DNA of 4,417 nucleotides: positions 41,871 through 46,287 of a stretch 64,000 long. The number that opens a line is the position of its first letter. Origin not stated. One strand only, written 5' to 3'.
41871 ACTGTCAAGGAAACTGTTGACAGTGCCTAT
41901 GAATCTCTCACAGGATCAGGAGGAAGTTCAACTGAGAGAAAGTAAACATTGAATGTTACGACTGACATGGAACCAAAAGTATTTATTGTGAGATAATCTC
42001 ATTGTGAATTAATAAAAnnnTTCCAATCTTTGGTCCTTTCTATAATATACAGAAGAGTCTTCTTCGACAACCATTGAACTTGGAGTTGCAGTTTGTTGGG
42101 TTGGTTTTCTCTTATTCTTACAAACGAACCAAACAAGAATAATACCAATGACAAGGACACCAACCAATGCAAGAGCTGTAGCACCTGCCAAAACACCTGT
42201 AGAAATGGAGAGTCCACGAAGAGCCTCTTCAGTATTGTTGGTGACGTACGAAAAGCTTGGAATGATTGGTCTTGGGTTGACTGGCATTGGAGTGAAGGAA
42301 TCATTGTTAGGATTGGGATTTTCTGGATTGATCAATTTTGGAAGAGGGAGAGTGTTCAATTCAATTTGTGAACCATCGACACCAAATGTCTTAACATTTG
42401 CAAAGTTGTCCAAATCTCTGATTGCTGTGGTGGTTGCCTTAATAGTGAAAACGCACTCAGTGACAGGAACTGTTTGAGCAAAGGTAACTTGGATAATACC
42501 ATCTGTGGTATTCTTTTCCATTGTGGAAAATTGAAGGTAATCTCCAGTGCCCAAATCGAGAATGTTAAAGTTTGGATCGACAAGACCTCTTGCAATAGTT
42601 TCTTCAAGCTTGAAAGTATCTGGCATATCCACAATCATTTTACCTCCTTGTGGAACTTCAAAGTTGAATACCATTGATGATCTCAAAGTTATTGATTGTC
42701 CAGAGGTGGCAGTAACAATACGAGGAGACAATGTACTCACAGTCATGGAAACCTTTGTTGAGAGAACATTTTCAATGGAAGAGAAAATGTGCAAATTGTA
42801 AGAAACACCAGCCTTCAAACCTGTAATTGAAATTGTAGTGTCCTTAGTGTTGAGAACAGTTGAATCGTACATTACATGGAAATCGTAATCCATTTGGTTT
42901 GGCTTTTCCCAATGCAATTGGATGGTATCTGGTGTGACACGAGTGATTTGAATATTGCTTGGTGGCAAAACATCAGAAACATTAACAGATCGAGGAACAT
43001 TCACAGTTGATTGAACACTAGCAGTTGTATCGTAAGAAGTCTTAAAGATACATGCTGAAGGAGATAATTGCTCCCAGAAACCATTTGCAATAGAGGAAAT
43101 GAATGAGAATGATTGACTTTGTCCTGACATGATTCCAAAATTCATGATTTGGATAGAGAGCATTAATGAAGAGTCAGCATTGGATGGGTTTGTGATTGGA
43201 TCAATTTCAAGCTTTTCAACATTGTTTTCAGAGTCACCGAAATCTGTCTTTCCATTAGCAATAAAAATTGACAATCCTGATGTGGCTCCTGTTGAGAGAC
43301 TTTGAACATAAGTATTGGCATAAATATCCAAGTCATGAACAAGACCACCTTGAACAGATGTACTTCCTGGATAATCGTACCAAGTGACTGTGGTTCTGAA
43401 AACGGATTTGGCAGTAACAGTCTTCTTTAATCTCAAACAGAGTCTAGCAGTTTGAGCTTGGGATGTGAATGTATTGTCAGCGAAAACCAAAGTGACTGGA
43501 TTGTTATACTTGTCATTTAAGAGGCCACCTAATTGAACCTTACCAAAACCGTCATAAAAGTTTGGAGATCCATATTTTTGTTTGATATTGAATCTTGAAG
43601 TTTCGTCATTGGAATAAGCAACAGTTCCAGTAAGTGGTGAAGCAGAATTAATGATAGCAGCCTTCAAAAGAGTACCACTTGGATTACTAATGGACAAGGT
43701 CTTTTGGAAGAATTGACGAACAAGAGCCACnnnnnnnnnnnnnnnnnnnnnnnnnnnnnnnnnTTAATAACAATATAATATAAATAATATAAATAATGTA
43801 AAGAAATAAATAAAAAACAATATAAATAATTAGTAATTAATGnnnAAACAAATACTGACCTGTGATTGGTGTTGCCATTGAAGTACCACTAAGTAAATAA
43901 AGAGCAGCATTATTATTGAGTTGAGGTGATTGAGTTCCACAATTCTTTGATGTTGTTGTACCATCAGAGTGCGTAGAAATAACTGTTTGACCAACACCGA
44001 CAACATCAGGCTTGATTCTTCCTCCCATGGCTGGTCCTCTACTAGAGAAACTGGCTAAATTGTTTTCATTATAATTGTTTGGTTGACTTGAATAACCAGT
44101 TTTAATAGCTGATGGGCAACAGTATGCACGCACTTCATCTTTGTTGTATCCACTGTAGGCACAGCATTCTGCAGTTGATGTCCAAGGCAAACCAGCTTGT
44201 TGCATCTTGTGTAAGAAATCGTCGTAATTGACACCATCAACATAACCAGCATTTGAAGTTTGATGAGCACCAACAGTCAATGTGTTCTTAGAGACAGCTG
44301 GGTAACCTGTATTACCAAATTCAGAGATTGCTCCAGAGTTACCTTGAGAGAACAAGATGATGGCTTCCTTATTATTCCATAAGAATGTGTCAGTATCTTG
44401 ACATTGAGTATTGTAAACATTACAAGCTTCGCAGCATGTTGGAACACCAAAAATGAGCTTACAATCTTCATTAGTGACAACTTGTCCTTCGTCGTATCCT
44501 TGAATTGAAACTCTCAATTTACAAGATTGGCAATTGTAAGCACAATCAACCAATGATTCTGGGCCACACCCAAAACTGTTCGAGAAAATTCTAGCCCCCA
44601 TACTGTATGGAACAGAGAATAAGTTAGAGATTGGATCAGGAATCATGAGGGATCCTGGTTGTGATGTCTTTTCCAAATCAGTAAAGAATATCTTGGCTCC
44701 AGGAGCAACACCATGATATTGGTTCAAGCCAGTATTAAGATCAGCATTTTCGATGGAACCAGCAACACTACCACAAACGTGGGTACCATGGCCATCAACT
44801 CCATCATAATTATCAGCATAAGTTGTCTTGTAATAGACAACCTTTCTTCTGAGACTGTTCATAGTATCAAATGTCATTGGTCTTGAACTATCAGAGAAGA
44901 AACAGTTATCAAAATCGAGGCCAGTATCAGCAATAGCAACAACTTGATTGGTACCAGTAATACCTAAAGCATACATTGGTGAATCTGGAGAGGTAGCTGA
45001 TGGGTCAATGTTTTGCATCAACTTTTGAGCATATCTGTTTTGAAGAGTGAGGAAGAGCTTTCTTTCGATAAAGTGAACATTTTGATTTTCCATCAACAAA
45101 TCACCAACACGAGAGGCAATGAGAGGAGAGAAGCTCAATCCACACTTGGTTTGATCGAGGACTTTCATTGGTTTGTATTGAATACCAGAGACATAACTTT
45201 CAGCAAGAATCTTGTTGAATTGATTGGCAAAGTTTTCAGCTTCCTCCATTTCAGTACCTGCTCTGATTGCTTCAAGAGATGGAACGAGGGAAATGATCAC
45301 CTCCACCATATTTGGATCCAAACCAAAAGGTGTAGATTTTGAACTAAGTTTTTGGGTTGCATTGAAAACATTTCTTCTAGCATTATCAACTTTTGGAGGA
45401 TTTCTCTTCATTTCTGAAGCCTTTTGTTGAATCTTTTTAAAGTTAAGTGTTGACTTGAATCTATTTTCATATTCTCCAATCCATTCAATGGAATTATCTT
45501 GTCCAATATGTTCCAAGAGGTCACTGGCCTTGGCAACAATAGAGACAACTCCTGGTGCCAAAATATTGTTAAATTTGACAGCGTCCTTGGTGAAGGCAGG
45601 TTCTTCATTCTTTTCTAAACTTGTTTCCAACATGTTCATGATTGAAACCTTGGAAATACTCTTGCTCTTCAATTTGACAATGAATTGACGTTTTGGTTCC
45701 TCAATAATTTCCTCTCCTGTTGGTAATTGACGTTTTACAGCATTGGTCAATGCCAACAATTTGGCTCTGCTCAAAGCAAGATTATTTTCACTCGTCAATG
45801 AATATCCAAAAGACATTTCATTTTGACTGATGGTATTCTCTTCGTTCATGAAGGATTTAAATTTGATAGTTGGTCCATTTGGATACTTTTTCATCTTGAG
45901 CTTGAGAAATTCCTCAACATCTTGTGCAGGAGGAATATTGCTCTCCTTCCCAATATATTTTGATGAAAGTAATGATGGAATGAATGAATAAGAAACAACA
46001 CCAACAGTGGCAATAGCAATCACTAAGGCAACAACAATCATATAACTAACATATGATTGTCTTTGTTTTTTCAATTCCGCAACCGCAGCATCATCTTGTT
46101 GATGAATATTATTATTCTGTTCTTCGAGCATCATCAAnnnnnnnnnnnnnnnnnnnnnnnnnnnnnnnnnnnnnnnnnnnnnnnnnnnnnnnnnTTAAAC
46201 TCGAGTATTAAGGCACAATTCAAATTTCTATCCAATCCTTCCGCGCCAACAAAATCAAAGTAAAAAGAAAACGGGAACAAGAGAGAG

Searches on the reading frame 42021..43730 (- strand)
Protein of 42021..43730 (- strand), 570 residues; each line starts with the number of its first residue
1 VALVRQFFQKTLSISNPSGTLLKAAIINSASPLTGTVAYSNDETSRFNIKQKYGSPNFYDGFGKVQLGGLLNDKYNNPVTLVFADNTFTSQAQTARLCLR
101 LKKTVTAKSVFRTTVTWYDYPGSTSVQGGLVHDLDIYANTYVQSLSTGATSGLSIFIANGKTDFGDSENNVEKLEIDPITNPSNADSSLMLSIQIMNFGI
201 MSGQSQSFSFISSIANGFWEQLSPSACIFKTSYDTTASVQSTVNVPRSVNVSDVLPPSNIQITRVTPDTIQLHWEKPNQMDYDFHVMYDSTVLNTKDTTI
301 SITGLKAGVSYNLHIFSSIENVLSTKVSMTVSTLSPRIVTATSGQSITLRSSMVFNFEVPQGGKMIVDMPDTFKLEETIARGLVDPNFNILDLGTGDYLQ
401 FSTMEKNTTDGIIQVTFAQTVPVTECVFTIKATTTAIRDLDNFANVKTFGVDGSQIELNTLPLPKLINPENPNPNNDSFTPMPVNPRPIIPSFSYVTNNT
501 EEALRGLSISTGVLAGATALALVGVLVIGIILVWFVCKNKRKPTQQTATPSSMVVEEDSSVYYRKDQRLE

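Call 71: search_protein_families(library=pfam, proteins=[window:42021-43730:-], max_evalue=0.001)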
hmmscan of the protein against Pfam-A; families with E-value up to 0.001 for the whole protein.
window:42021-43730:- (570 aa): 1 family
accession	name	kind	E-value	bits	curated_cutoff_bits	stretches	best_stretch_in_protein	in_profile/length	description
PF00041.27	fn3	-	8e-08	32.8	25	1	256-317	2-68/84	Fibronectin type III domain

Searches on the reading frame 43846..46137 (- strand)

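Call 71: search_protein_families(library=pfam, proteins=[window:43846-46137:-], max_evalue=0.001)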
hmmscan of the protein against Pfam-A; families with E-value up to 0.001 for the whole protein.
window:43846-46137:- (764 aa): 1 family
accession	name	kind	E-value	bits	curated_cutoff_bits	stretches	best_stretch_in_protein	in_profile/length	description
PF00082.27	Peptidase_S8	-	2.1e-36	126.2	21.8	1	395-758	1-245/288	Subtilase family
